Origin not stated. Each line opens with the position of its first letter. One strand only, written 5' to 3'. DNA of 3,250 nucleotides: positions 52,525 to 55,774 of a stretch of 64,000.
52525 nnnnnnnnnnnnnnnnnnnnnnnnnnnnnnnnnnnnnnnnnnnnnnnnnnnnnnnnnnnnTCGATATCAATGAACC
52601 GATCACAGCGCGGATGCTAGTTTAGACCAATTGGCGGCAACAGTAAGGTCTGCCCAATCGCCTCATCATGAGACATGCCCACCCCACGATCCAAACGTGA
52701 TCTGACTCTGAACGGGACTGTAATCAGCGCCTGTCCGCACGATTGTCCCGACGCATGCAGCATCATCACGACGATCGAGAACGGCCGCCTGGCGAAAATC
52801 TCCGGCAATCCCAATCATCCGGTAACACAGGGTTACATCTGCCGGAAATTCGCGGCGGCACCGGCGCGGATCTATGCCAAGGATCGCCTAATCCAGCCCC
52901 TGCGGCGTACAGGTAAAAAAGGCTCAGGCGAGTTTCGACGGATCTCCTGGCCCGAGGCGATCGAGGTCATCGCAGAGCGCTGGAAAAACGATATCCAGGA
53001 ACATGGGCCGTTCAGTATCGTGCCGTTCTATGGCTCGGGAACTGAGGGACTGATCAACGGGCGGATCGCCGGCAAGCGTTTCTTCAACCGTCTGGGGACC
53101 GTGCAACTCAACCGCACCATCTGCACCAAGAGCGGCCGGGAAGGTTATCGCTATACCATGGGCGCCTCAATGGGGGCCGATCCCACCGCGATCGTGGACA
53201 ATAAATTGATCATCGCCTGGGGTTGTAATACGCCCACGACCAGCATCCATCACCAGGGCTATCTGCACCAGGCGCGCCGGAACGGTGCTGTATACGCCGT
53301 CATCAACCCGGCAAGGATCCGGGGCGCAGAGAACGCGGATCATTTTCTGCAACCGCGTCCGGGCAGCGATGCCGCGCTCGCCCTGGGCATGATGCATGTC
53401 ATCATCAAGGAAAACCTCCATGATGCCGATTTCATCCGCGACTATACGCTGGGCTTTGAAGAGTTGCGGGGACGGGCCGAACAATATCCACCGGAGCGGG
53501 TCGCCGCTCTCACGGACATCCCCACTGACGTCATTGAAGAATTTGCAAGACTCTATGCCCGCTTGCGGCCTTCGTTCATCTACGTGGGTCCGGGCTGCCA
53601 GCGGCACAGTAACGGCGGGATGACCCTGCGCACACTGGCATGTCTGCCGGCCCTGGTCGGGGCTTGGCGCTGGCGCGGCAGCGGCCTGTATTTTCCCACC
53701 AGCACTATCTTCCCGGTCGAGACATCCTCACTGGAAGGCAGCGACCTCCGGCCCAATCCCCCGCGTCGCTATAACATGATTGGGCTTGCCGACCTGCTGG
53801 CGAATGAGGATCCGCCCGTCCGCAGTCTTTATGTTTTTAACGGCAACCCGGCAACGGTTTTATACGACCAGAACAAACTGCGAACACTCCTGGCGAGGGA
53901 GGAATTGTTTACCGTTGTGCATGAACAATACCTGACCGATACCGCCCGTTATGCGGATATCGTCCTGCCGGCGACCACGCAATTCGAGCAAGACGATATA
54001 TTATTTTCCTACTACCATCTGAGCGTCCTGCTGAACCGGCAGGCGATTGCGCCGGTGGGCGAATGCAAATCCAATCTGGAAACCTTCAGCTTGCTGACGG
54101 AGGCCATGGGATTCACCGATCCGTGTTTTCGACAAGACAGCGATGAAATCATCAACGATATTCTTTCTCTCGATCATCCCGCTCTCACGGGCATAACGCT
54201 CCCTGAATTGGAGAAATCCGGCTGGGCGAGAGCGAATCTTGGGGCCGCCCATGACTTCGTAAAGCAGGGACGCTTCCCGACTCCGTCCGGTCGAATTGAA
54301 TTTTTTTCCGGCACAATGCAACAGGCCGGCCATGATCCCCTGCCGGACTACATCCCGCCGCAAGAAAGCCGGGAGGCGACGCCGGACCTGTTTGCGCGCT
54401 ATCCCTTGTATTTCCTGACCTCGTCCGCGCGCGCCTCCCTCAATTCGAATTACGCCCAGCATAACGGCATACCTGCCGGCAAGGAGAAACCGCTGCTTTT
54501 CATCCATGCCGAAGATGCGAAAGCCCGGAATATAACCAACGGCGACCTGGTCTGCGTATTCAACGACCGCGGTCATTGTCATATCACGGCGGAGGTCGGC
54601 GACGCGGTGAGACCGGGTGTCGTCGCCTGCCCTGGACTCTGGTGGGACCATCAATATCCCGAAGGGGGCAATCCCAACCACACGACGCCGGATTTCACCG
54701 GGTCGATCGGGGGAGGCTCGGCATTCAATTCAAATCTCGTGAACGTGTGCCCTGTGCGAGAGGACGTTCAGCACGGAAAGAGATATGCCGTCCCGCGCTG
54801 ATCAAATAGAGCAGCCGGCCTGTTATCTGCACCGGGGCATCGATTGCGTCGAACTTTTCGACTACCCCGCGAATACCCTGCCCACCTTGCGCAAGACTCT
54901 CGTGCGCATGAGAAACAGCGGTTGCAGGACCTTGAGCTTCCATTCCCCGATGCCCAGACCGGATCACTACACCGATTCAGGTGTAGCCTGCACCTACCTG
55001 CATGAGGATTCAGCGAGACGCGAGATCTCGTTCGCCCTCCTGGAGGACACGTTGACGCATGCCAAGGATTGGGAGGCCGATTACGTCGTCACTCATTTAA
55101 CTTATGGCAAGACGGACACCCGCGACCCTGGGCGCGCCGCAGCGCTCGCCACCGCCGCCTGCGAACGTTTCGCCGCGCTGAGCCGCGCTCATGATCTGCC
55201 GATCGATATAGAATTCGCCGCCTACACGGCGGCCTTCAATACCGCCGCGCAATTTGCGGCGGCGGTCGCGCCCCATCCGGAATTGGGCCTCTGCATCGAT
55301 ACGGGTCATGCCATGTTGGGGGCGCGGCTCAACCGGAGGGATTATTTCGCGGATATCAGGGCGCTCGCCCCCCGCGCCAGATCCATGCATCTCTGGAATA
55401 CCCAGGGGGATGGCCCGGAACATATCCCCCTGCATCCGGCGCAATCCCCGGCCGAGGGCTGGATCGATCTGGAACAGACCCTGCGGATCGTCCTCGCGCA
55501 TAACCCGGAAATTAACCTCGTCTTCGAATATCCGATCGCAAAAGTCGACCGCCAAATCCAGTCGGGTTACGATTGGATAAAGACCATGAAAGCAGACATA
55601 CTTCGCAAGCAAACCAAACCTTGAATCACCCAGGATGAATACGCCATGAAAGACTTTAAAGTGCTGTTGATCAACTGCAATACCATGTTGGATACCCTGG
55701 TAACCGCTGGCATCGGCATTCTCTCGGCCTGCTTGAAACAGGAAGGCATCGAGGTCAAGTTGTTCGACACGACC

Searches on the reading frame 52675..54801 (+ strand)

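Call 6: search_protein_families(library=ncbifam, proteins=[window:52675-54801:+])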
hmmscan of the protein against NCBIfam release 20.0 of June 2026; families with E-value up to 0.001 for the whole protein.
window:52675-54801:+ (708 aa): 26 families (the best 25 are shown)
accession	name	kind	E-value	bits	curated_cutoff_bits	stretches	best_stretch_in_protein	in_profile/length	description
TIGR02166.1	dmsA_ynfE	subfamily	3e-81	273.6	777.7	3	15-263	44-304/794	DMSO/selenate family reductase complex A subunit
TIGR01591.1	Fdh-alpha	equivalog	4.4e-78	263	666.25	2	20-339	3-319/672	formate dehydrogenase subunit alpha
TIGR03479.1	DMSO_red_II_alp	subfamily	1.4e-63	215.3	984.75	4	54-258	103-307/913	molybdopterin-dependent oxidoreductase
TIGR00509.1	bisC_fam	subfamily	3.8e-63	213.9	1017.55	2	377-698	408-758/772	molybdopterin guanine dinucleotide-containing S/N-oxide reductase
NF011566.1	PRK14990.1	exception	2e-57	194.8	1600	2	15-330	58-410/814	dimethylsulfoxide reductase subunit A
NF012032.0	PRK15488.1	equivalog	6.5e-56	189.7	694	2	17-341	45-364/759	thiosulfate reductase PhsA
NF041885.1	selenate_YnfE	exception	3e-51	174.2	1675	2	15-447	48-530/805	selenate/tellurate reductase subunit YnfE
NF041884.1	selenate_YnfF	exception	6e-50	169.9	1650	2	13-330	43-390/798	selenate/tellurate reductase subunit YnfF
NF047855.1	AssmNtatRedNasC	equivalog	1.6e-49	168.8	1100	2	38-324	45-329/708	assimilatory nitrate reductase catalytic subunit NasC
NF011682.0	PRK15102.1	equivalog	3.2e-37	128.1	909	2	386-674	474-789/829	trimethylamine-N-oxide reductase TorA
TIGR02164.1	torA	equivalog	6.1e-35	120.6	1465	2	387-661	471-765/824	trimethylamine-N-oxide reductase TorA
NF041323.1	Nitr_red_NasA_Halo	equivalog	4.8e-34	117.9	1000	2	38-325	19-299/673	assimilatory nitrate reductase NasA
NF042978.1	EthbenzDh_ebdA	equivalog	4.6e-30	104.1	2000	1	54-257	125-328/977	ethylbenzene dehydrogenase subunit alpha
NF010055.0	PRK13532.1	equivalog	5.7e-27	94.3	904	1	23-258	49-291/830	nitrate reductase catalytic subunit NapA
NF041783.2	mnquin_red_QrcB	equivalog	9.7e-27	93.4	440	1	24-449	60-470/695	menaquinone reductase molybdopterin-binding-like subunit QrcB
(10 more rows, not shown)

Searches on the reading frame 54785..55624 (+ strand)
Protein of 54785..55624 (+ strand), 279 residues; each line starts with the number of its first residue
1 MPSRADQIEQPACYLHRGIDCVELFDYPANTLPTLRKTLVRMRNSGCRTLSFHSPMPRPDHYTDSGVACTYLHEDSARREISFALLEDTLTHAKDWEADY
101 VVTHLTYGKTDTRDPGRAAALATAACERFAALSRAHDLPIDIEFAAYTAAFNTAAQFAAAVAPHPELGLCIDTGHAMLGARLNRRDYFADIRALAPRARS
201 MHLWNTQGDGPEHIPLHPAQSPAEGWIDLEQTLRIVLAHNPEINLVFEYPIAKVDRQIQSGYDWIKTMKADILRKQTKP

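Call 6: search_protein_families(library=ncbifam, proteins=[window:54785-55624:+])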
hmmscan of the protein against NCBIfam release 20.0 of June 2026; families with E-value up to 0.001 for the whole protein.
window:54785-55624:+ (279 aa): 1 family
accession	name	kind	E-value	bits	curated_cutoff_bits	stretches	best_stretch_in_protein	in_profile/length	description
NF041277.1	coba_remo_CbiR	equivalog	3.3e-07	30.1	105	1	73-248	74-233/249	cobamide remodeling phosphodiesterase CbiR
